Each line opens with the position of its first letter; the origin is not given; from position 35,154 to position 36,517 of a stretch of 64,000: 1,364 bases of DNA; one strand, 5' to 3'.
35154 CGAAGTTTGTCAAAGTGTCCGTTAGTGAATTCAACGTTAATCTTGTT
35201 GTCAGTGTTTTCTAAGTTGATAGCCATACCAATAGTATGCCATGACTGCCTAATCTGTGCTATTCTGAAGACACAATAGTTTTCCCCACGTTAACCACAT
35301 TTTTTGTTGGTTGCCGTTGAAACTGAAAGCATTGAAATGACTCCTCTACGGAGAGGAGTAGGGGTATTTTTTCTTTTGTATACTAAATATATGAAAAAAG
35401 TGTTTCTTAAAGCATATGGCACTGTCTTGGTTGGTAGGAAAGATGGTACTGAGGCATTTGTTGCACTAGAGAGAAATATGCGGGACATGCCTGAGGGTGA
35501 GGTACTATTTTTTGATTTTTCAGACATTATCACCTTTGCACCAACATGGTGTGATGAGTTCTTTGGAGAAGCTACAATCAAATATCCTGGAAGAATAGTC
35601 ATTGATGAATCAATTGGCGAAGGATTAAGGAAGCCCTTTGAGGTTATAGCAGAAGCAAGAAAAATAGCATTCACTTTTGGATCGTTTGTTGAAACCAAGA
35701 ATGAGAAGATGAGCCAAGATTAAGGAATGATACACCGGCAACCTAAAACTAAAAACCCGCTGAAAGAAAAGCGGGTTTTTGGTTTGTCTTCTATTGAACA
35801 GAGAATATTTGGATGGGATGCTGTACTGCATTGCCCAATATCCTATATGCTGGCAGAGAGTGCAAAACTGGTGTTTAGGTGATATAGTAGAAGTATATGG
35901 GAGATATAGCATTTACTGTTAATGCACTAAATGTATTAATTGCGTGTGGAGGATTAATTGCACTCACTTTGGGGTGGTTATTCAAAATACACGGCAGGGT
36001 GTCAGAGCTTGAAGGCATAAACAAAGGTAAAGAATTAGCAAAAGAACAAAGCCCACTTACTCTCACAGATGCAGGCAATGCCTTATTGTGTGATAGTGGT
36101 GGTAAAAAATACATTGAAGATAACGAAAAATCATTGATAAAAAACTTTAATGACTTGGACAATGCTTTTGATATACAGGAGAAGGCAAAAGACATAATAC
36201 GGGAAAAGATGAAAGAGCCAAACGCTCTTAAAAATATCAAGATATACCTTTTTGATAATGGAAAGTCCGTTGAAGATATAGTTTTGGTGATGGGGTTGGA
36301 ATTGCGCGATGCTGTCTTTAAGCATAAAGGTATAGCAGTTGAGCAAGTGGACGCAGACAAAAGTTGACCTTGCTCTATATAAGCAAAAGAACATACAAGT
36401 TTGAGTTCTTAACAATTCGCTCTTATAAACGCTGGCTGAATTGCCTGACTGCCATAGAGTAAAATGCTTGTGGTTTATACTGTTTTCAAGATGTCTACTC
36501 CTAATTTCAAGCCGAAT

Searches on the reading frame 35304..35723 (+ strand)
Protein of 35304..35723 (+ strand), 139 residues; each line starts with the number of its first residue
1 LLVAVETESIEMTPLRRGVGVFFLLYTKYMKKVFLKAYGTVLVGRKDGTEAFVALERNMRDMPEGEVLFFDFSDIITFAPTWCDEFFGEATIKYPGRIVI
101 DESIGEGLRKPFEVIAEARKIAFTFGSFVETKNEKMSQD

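Call 3: search_protein_families(library=pfam, proteins=[window:35304-35723:+], max_evalue=0.01)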
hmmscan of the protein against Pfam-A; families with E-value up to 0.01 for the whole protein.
window:35304-35723:+ (139 aa): 0 families

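Call 4: search_protein_families(library=ncbifam, proteins=[window:35304-35723:+], max_evalue=0.01)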
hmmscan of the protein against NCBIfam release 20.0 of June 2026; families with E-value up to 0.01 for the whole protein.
window:35304-35723:+ (139 aa): 0 families

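Call 5: search_protein_families(library=padloc, proteins=[window:35304-35723:+], max_evalue=0.01)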
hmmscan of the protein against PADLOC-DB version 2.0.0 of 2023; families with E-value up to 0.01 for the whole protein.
window:35304-35723:+ (139 aa): 0 families

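Call 47: search_protein_families(library=phrogs, proteins=[window:35304-35723:+], max_evalue=0.01)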
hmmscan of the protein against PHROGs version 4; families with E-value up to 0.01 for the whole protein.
window:35304-35723:+ (139 aa): 0 families

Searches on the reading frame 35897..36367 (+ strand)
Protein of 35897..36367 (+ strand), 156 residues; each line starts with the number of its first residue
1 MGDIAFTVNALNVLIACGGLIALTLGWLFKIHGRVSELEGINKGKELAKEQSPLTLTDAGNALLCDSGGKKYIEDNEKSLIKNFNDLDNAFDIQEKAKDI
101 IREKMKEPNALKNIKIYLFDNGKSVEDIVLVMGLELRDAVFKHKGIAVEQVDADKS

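Call 3: search_protein_families(library=pfam, proteins=[window:35897-36367:+], max_evalue=0.01)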
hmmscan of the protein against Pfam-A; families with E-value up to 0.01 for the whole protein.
window:35897-36367:+ (156 aa): 0 families

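Call 4: search_protein_families(library=ncbifam, proteins=[window:35897-36367:+], max_evalue=0.01)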
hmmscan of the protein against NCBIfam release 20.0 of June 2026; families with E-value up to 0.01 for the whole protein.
window:35897-36367:+ (156 aa): 0 families

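Call 5: search_protein_families(library=padloc, proteins=[window:35897-36367:+], max_evalue=0.01)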
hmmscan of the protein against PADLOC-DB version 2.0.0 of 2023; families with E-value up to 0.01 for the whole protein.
window:35897-36367:+ (156 aa): 0 families

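Call 47: search_protein_families(library=phrogs, proteins=[window:35897-36367:+], max_evalue=0.01)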
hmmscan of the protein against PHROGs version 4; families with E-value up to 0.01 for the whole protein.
window:35897-36367:+ (156 aa): 0 families

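Call 49: find_homologous_proteins(query=window:35897-36367:+, max_evalue=0.001)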
Query window:35897-36367:+ (156 aa): 8 proteins with E <= 0.001 among 43 candidates.
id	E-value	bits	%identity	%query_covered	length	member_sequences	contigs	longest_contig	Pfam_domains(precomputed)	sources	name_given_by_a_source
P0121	6.5e-95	333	100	100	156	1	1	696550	-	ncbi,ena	-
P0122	7.4e-57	209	66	97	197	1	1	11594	-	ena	-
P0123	9.3e-48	180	72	78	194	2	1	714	-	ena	-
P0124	1.2e-44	170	62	88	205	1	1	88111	-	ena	-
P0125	9.5e-43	163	54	96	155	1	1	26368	-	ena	-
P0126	2.2e-42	162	54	97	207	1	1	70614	-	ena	-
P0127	2.5e-36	142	56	85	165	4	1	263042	-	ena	-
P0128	4.1e-36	142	65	71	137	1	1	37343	-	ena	-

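Call 51: find_encoding_contigs(protein=P0124, flank=5000, max_places=2)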
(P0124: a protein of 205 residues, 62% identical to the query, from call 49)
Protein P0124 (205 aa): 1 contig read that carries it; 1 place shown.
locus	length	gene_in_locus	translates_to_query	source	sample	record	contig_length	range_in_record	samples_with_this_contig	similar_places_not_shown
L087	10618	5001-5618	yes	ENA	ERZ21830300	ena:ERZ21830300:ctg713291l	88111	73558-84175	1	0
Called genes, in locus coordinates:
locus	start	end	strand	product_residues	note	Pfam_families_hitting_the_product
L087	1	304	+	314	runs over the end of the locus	PF18864:AbiTii, PF09509:Hypoth_Ymh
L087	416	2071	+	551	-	PF01555:N6_N4_Mtase, PF01844:HNH, PF14279:HNH_5 (weak)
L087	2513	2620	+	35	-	-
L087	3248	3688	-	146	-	-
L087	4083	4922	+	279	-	-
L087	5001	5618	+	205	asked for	-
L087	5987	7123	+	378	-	PF01555:N6_N4_Mtase, PF01844:HNH, PF14279:HNH_5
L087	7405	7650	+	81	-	PF13274:SocA_Panacea (weak)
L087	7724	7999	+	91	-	-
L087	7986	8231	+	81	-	-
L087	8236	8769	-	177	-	-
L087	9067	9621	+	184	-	PF07963:N_methyl (weak)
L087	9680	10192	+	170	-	PF13274:SocA_Panacea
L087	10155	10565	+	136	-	-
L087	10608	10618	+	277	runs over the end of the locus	-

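Call 52: find_encoding_contigs(protein=P0126, flank=5000, max_places=2)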
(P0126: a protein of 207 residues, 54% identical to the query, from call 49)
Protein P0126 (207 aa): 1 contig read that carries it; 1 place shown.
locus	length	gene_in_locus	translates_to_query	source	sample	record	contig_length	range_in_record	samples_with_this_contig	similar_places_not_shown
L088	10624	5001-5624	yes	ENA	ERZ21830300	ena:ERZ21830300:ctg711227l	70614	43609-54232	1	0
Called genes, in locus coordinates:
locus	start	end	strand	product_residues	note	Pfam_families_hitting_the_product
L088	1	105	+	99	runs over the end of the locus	-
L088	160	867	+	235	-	PF13462:Thioredoxin_4, PF01323:DSBA (faint)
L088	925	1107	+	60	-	-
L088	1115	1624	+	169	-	PF13098:Thioredoxin_2, PF13462:Thioredoxin_4, PF01323:DSBA (weak)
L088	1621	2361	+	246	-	PF02683:DsbD_TM, PF13386:DsbD_2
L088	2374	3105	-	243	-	PF13462:Thioredoxin_4, PF13098:Thioredoxin_2 (weak)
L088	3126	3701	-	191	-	PF13482:RNase_H_2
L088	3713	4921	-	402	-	PF13393:tRNA-synt_His, PF00587:tRNA-synt_2b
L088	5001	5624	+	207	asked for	-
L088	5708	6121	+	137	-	PF09424:YqeY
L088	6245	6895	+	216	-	PF02384:N6_Mtase (weak)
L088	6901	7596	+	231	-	PF02963:EcoRI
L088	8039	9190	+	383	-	PF03033:Glyco_transf_28, PF04101:Glyco_tran_28_C, PF06722:EryCIII-like_C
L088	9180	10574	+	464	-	PF00749:tRNA-synt_1c, PF19269:Anticodon_2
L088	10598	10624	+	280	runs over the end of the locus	-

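Call 53: find_encoding_contigs(protein=P0127, flank=5000, max_places=2)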
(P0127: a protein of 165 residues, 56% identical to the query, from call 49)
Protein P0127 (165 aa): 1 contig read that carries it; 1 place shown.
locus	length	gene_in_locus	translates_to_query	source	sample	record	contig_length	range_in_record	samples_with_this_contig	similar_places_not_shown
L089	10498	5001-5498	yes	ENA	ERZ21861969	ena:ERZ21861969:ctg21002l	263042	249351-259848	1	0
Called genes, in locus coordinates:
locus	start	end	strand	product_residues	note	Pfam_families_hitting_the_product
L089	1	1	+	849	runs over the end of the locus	PF00270:DEAD, PF04851:ResIII, PF18766:SWI2_SNF2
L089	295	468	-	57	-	-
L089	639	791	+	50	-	-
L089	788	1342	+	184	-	PF01850:PIN (weak)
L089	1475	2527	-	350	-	-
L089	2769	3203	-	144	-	-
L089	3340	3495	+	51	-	-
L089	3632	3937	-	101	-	-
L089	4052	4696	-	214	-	-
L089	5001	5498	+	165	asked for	-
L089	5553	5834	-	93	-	-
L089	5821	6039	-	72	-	-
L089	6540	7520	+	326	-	PF08279:HTH_11 (weak), PF09339:HTH_IclR (weak), PF12802:MarR_2 (faint), PF25213:HVO_A0261_N (weak)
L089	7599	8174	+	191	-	PF01025:GrpE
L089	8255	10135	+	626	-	PF00012:HSP70, PF06723:MreB_Mbl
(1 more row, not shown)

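Call 85: predict_structure(alignment_id=A3)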
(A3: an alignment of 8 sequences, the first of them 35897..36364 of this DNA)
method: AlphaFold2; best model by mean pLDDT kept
length: 156 residues; sequences in the alignment: 8
mean_pLDDT: 71.8   pTM: 0.62
mean pLDDT of the five models: 71.8, 71.8, 71.0, 70.8, 68.0
residues with pLDDT >= 90: 32; 70-90: 60; 50-70: 31; < 50: 33
segments of 3 or more residues with pLDDT < 50: 1-12, 42-52, 149-156
pLDDT, mean of each block of 10 residues (from residue 1): 45 51 56 60 41 66 90 91 84 87 88 89 87 90 70 42
secondary structure, 60 per line:
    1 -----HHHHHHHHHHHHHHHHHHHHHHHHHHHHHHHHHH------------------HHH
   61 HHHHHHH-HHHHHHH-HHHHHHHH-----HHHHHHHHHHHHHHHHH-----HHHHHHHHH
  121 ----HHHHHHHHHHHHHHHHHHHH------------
elements in order: H6-39 H58-67 H69-75 H77-84 H90-106 H112-120 H125-144

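Call 89: find_encoding_contigs(protein=P0122, flank=4000, max_places=1)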
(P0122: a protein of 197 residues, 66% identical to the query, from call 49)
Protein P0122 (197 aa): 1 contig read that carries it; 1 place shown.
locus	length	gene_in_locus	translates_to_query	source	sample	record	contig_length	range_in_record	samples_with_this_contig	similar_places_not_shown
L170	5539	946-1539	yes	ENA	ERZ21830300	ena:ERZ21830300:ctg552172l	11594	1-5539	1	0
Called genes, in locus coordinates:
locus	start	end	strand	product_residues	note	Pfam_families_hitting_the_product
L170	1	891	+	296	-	?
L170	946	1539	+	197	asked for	-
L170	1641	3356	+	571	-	-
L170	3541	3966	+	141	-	-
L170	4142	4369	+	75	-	PF14213:DUF4325 (weak)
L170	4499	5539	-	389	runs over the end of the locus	PF00089:Trypsin, PF13365:Trypsin_2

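Call 90: find_encoding_contigs(protein=P0125, flank=4000, max_places=1)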
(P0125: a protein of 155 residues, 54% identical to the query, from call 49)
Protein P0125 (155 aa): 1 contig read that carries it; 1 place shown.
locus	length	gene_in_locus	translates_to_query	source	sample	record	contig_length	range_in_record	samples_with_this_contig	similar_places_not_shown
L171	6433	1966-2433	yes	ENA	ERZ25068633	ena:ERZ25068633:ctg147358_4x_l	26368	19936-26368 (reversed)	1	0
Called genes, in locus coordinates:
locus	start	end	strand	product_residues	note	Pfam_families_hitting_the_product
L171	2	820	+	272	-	?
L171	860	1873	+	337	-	PF11376:DUF3179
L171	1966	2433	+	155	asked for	-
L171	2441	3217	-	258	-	PF09520:HinfI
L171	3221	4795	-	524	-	PF01555:N6_N4_Mtase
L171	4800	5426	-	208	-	PF01726:LexA_DNA_bind, PF00717:Peptidase_S24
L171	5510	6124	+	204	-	-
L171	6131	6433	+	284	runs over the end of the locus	PF27235:AF_1680 (weak)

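Call 91: find_encoding_contigs(protein=P0128, flank=4000, max_places=1)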
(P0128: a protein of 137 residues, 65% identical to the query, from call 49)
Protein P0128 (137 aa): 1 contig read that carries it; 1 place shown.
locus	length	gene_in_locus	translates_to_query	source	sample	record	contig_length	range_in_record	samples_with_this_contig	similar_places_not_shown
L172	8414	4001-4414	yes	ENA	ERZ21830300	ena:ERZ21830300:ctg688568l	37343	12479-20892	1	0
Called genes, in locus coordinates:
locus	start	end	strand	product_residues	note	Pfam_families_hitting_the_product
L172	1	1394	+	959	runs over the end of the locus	-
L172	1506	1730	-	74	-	-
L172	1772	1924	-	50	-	-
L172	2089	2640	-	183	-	-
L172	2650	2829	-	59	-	-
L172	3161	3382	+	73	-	-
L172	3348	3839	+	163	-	PF12686:DUF3800 (weak)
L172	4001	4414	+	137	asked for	-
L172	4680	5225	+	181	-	PF07963:N_methyl (weak)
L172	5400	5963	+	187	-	PF07963:N_methyl (weak)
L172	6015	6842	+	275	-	PF07963:N_methyl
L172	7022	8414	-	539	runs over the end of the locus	PF00753:Lactamase_B, PF12706:Lactamase_B_2, PF23023:Anti-Pycsar_Apyc1 (weak), PF22505:RNase_J_b_CASP, PF17770:RNase_J_C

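Call 111: search_protein_families(library=pfam, proteins=[L170:1641-3356:+], max_evalue=0.001)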
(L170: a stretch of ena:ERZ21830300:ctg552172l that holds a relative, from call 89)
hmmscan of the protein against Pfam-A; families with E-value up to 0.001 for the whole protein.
L170:1641-3356:+ (571 aa): 0 families
